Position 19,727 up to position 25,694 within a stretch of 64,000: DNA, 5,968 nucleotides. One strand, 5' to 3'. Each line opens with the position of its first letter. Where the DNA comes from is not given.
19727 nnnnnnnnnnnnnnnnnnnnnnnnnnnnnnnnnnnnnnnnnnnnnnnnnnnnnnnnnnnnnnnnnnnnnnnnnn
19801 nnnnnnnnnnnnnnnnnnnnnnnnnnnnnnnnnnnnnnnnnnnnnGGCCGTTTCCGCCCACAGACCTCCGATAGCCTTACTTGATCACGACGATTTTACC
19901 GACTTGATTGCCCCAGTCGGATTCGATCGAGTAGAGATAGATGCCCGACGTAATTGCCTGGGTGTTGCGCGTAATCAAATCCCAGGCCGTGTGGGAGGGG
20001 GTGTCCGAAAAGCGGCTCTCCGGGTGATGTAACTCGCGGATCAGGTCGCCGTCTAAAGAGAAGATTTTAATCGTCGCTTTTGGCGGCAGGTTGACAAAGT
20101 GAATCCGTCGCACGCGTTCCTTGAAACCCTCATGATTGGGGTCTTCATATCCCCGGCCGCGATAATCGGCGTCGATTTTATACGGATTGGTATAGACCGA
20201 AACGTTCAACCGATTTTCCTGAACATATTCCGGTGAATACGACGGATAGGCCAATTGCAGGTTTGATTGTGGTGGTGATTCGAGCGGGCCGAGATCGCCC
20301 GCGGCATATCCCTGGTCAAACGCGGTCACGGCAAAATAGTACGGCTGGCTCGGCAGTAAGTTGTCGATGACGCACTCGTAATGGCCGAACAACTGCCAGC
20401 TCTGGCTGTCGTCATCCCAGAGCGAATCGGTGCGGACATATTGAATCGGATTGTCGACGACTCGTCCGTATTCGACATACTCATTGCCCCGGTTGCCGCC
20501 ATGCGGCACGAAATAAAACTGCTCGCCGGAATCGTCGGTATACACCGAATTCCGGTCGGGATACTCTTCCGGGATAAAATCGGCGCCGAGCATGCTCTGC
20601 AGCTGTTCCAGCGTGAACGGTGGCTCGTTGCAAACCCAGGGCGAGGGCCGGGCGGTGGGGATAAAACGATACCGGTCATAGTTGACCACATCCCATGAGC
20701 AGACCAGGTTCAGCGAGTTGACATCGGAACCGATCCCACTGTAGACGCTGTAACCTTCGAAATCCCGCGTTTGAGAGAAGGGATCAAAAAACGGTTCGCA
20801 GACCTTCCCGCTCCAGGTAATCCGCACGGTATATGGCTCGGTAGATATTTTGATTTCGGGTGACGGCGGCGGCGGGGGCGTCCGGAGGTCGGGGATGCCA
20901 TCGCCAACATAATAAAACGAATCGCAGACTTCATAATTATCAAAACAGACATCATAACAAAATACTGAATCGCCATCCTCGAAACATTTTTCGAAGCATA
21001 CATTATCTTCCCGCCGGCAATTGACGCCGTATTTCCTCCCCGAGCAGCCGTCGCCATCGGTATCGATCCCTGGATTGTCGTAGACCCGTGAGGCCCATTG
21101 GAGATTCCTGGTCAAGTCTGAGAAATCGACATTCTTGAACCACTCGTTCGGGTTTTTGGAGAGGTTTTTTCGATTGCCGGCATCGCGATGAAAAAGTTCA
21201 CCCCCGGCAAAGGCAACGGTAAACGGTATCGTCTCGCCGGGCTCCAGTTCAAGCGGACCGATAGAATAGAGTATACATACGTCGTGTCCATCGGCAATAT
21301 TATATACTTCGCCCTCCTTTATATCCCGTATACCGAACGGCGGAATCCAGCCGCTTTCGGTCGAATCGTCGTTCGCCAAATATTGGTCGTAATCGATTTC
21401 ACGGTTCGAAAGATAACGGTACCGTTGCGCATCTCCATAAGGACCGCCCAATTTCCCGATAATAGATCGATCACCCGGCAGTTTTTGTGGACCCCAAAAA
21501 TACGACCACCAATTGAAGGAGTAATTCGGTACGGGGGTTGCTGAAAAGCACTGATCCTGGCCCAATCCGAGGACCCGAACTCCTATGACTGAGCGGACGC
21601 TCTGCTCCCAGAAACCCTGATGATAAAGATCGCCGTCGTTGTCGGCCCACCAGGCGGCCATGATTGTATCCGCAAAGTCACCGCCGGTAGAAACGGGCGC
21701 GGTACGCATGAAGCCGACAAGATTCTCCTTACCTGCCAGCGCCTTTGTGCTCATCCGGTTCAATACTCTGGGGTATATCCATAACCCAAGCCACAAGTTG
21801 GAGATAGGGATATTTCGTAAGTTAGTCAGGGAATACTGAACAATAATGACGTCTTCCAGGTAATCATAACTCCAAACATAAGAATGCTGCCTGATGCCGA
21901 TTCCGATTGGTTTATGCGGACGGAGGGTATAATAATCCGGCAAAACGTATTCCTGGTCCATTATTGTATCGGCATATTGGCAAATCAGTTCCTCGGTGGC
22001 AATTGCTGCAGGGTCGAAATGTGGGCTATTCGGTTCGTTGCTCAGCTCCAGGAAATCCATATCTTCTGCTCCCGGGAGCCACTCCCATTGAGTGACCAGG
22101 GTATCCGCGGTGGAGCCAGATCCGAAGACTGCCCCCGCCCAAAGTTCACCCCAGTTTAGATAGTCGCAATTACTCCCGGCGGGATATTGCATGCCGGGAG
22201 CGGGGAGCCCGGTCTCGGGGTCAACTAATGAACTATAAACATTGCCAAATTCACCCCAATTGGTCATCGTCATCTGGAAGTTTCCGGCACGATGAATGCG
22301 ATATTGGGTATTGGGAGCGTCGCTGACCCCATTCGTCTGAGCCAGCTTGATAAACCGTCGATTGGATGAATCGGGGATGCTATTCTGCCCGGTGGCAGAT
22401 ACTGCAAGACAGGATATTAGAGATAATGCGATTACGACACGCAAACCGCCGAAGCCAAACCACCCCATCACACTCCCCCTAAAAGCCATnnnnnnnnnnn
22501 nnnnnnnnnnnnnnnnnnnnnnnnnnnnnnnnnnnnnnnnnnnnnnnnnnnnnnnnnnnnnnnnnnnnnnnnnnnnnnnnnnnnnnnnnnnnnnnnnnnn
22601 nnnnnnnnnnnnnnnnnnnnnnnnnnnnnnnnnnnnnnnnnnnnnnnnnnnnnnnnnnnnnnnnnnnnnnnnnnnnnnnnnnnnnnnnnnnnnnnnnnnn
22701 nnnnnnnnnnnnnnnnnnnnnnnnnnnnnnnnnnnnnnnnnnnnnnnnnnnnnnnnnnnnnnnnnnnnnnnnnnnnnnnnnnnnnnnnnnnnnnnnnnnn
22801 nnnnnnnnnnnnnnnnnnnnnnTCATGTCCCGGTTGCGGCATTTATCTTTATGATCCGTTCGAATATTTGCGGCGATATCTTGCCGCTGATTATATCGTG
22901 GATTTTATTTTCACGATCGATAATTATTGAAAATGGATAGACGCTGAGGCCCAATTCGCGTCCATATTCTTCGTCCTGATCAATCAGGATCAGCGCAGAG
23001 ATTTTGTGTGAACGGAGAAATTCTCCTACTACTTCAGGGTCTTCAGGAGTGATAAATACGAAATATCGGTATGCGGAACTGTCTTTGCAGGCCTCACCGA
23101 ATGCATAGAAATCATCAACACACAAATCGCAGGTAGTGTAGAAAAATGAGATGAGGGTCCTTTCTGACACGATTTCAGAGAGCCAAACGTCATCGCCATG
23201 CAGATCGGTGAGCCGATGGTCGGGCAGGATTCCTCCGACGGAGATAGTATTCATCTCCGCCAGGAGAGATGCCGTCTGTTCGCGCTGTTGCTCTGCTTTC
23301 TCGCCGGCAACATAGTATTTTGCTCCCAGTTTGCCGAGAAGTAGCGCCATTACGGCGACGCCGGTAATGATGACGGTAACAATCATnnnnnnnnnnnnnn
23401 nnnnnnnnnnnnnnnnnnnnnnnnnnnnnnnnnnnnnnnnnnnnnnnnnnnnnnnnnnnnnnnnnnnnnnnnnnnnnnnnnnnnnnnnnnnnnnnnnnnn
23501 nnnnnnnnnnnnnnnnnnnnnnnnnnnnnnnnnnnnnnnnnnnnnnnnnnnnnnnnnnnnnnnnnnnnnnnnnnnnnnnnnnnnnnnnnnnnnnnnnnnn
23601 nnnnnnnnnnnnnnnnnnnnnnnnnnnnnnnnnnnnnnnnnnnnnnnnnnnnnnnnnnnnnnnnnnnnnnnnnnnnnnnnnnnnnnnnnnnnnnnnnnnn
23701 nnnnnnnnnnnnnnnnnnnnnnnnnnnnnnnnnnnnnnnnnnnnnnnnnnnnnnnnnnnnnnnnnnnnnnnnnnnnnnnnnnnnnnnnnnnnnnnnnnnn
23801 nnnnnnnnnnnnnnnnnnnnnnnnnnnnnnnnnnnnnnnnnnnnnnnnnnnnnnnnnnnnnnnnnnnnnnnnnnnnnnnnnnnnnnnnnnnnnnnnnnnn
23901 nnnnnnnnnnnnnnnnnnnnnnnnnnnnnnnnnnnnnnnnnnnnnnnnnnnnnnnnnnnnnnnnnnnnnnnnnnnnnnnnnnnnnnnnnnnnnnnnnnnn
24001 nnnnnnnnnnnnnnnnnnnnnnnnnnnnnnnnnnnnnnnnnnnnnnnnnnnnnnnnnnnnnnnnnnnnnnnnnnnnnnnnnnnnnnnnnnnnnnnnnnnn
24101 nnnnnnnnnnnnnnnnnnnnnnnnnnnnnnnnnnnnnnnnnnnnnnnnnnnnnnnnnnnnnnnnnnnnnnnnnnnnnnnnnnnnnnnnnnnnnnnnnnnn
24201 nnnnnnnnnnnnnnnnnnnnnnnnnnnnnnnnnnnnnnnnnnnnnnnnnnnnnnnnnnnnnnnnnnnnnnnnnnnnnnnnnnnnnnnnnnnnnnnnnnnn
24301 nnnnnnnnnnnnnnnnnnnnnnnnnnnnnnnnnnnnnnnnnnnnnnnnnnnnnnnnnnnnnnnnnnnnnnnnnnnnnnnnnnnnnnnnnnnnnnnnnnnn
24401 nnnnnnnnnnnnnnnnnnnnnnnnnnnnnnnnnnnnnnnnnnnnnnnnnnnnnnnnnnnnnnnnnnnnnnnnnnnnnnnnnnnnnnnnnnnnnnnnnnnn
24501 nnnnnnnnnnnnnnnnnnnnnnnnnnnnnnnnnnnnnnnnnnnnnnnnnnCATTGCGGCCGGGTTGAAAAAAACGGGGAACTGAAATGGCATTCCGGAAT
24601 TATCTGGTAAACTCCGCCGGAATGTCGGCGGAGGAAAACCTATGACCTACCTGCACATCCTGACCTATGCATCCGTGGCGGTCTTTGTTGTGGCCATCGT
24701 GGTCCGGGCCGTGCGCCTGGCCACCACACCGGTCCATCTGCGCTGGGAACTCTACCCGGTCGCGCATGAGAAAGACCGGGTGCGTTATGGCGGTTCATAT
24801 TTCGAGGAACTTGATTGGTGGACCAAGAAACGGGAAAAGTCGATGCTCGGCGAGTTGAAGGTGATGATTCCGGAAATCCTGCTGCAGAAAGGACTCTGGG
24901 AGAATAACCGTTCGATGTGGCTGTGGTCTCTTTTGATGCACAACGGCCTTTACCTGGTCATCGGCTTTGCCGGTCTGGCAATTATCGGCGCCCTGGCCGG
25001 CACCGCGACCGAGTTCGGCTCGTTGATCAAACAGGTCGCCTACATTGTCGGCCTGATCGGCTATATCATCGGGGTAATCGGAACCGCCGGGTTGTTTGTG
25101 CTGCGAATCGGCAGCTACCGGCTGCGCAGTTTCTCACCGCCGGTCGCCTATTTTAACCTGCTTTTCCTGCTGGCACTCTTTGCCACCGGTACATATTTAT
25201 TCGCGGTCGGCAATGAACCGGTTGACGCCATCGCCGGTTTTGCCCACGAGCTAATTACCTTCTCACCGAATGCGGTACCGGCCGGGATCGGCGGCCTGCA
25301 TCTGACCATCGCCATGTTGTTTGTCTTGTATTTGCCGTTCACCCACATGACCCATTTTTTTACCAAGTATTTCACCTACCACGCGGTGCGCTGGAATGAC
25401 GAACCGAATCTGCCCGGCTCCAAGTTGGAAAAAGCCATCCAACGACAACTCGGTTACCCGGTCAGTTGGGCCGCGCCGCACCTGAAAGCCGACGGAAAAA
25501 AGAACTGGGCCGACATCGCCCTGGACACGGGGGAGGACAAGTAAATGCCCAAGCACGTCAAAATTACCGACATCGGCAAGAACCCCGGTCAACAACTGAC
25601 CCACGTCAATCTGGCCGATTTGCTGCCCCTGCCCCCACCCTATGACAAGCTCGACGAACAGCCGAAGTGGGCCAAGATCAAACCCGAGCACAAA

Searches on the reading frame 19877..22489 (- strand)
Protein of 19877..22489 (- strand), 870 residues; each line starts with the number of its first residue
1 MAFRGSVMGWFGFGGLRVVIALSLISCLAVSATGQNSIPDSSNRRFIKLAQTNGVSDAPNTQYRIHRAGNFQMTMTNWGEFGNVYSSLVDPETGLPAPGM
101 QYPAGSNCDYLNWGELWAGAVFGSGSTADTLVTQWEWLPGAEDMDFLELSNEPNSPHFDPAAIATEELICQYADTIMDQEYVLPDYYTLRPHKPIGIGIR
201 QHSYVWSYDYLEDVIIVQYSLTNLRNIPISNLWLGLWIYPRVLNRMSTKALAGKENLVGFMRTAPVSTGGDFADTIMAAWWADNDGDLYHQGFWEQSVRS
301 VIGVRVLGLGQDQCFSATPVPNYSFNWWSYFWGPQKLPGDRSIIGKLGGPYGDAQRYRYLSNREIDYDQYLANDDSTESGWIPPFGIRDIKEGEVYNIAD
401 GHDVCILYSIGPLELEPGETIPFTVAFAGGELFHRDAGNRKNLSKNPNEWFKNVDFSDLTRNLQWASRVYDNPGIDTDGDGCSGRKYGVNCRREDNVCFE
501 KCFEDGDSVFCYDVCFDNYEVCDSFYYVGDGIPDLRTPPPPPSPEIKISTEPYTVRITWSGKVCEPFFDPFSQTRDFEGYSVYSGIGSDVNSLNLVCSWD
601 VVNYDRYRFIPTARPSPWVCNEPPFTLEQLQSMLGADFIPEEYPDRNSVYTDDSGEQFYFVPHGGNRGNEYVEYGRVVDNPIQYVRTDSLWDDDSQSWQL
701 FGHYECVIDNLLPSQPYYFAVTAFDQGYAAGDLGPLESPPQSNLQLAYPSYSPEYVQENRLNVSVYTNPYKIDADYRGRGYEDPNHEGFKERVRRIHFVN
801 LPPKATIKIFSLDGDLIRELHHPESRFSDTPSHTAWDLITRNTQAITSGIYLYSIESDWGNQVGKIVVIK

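Call 14: search_protein_families(library=pfam, proteins=[window:19877-22489:-], max_evalue=0.001)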
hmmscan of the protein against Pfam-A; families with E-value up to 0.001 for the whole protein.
window:19877-22489:- (870 aa): 0 families

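Call 30: search_protein_families(library=ncbifam, proteins=[window:19877-22489:-], max_evalue=1)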
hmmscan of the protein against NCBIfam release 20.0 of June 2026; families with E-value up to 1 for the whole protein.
window:19877-22489:- (870 aa): 4 families
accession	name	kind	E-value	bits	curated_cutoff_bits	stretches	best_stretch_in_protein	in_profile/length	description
TIGR04183.1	Por_Secre_tail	domain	0.01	15.8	23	1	797-868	13-71/72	T9SS type A sorting domain-containing protein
NF052228.1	T9SS_PorZ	equivalog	0.028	12.8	260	1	796-869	688-756/757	type IX secretion system anionic LPS delivery protein PorZ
NF033707.1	T9SS_sortase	equivalog_domain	0.03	11.9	420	1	805-856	1025-1076/1095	type IX secretion system sortase PorU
NF002916.0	PRK03537.1-2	equivalog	0.049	13.1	359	1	740-776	171-207/244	molybdate ABC transporter substrate-binding protein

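Call 34: find_homologous_proteins(query=window:19877-22489:-, max_evalue=0.00001)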
Query window:19877-22489:- (870 aa): 71 proteins with E <= 0.00001 among 8000 candidates.
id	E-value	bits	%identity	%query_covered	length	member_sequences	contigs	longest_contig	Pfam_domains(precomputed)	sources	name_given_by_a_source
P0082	0.0e+0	2082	100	99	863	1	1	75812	-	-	-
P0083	0.0e+0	1042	54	98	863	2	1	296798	-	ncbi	-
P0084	0.0e+0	1014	52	98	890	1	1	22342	-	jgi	-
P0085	0.0e+0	1014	54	94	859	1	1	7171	-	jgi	-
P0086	9.7e-298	1009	54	98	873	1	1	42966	-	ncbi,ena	-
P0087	2.1e-265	902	49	98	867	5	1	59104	-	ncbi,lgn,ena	-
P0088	6.4e-206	705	43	100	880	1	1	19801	-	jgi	-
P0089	8.3e-172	592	42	93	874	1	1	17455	-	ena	-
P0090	4.1e-160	553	39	98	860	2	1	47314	-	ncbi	-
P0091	1.3e-159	552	39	95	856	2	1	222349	-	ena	-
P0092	5.6e-149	516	36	99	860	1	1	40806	-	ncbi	-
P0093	2.7e-146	507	36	98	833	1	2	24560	-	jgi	jgi:hypothetical protein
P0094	3.4e-146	507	36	98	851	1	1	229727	-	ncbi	-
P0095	4.1e-144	500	35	98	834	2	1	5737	-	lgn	-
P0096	2.6e-142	494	36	98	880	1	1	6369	-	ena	-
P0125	1.1e-114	403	35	89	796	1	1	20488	-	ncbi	ncbi:MAG: T9SS type A sorting domain-containing protein [Candidatus Zixiibacteriota bacterium]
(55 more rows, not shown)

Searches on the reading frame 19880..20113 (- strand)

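Call 30: search_protein_families(library=ncbifam, proteins=[window:19880-20113:-], max_evalue=1)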
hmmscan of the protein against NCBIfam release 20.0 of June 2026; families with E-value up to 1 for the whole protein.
seq(78 aa): 4 families
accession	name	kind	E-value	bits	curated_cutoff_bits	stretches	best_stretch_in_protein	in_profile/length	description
TIGR04183.1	Por_Secre_tail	domain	8.3e-05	22.5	23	1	6-76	14-71/72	T9SS type A sorting domain-containing protein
NF052228.1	T9SS_PorZ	equivalog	0.00044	18.8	260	1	4-77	688-756/757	type IX secretion system anionic LPS delivery protein PorZ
NF033707.1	T9SS_sortase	equivalog_domain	0.00044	18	420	1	12-64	1024-1076/1095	type IX secretion system sortase PorU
NF052323.1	T9SSA_dep_M6i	equivalog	0.02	12.8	600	1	7-71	975-1032/1043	T9SS-dependent M6-like inactivated metalloprotease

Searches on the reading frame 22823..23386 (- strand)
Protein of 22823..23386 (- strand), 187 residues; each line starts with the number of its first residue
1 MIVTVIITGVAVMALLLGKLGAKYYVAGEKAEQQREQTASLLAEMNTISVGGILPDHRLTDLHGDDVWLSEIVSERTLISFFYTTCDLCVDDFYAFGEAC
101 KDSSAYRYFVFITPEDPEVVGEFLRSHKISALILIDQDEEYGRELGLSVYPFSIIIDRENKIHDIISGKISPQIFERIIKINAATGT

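Call 70: search_protein_families(library=ncbifam, proteins=[window:22823-23386:-], max_evalue=0.00001)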
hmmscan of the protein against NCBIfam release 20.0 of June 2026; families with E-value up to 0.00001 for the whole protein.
window:22823-23386:- (187 aa): 1 family
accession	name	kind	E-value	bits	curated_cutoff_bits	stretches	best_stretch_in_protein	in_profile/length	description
NF002854.0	PRK03147.1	subfamily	5.1e-09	36.3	170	1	41-177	29-167/176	thiol-disulfide oxidoreductase ResA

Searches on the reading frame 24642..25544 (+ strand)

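Call 70: search_protein_families(library=ncbifam, proteins=[window:24642-25544:+], max_evalue=0.00001)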
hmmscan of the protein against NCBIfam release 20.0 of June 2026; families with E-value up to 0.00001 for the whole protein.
window:24642-25544:+ (300 aa): 2 families
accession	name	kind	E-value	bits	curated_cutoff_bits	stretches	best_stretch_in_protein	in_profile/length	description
TIGR00351.1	narI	equivalog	5.4e-08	33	105.55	1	89-248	45-215/225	respiratory nitrate reductase subunit gamma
NF038037.1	cytob_DsrM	equivalog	8.9e-07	28.4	300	0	85-239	94-267/320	sulfate reduction electron transfer complex DsrMKJOP subunit DsrM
